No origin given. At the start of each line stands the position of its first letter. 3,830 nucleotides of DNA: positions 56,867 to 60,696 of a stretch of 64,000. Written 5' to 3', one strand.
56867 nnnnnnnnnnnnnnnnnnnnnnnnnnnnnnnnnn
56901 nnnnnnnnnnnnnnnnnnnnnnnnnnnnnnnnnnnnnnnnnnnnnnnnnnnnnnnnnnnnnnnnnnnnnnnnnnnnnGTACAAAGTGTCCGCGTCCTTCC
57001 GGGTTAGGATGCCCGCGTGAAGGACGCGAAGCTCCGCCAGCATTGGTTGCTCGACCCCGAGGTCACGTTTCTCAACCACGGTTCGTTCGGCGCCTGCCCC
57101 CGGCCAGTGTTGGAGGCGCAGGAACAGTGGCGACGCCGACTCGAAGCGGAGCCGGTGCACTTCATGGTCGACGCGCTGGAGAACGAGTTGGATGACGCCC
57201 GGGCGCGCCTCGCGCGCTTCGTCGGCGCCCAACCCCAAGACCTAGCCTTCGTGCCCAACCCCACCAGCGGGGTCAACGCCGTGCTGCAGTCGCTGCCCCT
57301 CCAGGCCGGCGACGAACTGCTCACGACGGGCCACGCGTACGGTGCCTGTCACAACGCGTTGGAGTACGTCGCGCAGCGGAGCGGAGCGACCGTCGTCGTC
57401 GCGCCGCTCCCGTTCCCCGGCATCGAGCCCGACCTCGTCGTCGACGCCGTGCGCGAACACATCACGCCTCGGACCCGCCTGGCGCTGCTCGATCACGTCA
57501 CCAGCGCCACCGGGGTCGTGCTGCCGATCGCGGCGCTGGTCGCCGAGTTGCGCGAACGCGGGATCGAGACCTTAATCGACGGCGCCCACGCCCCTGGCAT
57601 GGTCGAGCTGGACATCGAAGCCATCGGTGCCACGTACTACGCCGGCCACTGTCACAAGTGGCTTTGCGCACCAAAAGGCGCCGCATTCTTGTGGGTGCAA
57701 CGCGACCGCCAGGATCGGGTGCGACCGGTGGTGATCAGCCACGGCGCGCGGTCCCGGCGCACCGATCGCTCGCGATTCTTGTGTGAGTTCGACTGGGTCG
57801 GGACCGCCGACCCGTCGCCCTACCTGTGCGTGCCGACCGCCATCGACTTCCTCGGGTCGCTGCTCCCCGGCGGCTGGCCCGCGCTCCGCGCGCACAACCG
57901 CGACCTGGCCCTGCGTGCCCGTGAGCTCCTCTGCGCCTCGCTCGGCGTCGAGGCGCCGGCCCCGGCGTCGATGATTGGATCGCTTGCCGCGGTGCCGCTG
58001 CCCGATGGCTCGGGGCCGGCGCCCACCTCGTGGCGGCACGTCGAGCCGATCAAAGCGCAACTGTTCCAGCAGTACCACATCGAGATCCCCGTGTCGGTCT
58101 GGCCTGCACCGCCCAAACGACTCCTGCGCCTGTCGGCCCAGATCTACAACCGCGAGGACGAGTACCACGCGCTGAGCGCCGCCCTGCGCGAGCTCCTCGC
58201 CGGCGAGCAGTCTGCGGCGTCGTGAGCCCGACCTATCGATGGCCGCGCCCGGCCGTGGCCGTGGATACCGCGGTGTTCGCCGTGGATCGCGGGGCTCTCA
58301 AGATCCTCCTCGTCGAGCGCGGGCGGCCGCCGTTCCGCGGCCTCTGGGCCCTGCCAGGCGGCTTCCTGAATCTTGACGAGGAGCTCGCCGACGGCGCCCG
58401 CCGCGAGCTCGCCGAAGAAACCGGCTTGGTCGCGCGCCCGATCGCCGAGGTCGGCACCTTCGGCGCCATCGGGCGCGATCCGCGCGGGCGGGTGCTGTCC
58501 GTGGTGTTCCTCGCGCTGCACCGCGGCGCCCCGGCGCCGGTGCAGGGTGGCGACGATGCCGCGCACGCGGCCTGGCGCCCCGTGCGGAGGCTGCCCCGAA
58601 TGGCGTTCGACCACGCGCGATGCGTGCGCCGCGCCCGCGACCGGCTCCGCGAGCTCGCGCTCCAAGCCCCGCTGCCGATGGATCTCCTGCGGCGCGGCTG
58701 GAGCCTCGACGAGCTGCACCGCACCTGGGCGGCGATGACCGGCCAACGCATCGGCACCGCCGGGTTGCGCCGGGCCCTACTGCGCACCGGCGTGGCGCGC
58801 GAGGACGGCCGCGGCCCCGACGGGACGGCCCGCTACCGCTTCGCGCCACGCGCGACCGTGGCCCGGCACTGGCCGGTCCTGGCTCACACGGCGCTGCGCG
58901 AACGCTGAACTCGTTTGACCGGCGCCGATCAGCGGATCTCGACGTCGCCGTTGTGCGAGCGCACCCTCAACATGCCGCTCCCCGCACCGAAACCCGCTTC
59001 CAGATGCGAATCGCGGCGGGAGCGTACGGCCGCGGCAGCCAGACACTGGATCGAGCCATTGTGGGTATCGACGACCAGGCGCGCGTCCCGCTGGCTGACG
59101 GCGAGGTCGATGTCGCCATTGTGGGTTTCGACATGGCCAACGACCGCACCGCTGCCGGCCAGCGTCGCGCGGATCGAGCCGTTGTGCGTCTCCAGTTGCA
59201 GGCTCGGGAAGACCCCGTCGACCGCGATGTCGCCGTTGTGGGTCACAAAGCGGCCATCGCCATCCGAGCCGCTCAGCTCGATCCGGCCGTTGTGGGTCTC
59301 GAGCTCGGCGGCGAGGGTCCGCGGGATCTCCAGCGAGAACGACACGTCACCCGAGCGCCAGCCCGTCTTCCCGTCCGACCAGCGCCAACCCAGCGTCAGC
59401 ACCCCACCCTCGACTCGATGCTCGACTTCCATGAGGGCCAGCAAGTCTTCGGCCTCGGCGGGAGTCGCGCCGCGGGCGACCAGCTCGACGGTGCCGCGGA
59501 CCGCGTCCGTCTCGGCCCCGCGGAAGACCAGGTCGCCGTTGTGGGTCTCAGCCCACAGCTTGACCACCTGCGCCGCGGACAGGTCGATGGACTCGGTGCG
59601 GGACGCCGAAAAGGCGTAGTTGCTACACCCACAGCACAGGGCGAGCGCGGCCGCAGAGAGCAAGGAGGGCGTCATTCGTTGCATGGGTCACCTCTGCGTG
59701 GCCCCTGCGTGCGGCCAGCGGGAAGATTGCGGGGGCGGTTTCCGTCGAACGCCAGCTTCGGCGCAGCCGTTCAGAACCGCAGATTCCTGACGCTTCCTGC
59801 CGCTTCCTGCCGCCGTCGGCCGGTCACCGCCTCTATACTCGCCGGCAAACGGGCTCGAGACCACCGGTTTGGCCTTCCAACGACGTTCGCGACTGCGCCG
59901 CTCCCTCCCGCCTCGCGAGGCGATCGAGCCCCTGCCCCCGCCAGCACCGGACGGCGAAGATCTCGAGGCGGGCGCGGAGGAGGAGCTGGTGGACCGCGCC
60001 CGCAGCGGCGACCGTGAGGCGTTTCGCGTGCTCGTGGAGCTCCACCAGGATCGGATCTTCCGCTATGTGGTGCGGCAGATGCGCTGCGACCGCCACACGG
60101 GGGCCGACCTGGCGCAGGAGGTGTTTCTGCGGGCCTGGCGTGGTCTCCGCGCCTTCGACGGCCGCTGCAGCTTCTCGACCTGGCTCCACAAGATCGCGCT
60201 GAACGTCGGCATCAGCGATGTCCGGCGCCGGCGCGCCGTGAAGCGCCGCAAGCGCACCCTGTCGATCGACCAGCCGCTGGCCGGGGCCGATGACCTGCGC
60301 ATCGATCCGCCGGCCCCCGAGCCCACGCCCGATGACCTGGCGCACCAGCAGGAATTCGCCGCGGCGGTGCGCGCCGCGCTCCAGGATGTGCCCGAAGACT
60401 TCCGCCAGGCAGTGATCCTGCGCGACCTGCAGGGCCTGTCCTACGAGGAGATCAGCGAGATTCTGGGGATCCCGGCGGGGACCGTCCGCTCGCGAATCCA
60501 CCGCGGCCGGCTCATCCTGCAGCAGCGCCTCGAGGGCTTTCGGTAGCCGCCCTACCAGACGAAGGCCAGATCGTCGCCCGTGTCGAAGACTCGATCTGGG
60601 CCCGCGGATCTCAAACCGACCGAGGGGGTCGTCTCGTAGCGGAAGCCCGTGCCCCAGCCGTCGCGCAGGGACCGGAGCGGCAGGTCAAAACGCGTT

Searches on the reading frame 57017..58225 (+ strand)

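Call 3: search_protein_families(library=pfam, proteins=[window:57017-58225:+], max_evalue=0.01)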
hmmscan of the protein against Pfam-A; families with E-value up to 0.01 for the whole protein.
window:57017-58225:+ (402 aa): 3 families
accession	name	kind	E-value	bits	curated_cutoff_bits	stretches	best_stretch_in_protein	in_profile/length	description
PF00266.25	Aminotran_5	-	1.1e-28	100.7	21.5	1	28-243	12-229/371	Aminotransferase class-V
PF01053.26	Cys_Met_Meta_PP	-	1.7e-07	30.6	27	1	84-195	75-180/381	Cys/Met metabolism PLP-dependent enzyme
PF01041.23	DegT_DnrJ_EryC1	-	7e-06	25.9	19.8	1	64-199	32-156/360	DegT/DnrJ/EryC1/StrS aminotransferase family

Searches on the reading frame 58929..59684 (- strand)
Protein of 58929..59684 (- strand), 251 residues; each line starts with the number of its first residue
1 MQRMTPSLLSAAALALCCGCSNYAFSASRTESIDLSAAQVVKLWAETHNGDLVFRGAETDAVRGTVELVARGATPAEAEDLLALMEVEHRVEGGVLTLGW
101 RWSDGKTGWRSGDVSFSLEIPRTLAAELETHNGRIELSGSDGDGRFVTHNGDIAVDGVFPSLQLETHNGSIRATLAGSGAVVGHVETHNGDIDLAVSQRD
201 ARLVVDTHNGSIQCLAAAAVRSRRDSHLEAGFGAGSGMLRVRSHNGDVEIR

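Call 39: search_protein_families(library=pfam, proteins=[window:58929-59684:-], max_evalue=0.001)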
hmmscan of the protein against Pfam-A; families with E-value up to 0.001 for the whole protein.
window:58929-59684:- (251 aa): 1 family
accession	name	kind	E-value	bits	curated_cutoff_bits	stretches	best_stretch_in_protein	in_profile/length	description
PF13349.12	DUF4097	-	1.3e-08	35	22.9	1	110-251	125-247/247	Toastrack DUF4097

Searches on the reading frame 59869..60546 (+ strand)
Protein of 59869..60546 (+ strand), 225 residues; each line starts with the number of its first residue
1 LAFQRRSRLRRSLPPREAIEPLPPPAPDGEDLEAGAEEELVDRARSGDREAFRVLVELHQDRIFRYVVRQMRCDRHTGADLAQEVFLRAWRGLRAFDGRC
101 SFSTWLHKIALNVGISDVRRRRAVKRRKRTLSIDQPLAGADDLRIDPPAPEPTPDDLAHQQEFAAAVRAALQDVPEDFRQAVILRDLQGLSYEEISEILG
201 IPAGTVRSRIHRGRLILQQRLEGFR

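Call 39: search_protein_families(library=pfam, proteins=[window:59869-60546:+], max_evalue=0.001)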
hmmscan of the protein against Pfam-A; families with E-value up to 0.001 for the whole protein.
window:59869-60546:+ (225 aa): 7 families
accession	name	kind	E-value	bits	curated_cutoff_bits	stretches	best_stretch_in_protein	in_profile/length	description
PF08281.18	Sigma70_r4_2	-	2.5e-17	62.7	25.7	1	166-215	3-52/54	Sigma-70, region 4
PF04542.20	Sigma70_r2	-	6.8e-14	51.9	24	1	55-122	1-69/71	Sigma-70 region 2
PF04545.22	Sigma70_r4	-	3.1e-11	43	24.1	1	170-215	1-46/50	Sigma-70, region 4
PF07638.17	Sigma70_ECF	-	7.4e-10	39.5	21.1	1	39-221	6-183/185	ECF sigma factor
PF13384.12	HTH_23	-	9.8e-05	22.5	24.6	1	180-212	7-40/50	Homeodomain-like domain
PF25787.1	HTH_SB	-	0.00025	21.2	43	1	173-210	6-43/53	Sleeping Beauty transposase HTH domain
PF20432.4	Xre-like-HTH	-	0.00099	19.8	25.8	0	189-214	23-47/63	Antitoxin Xre-like helix-turn-helix domain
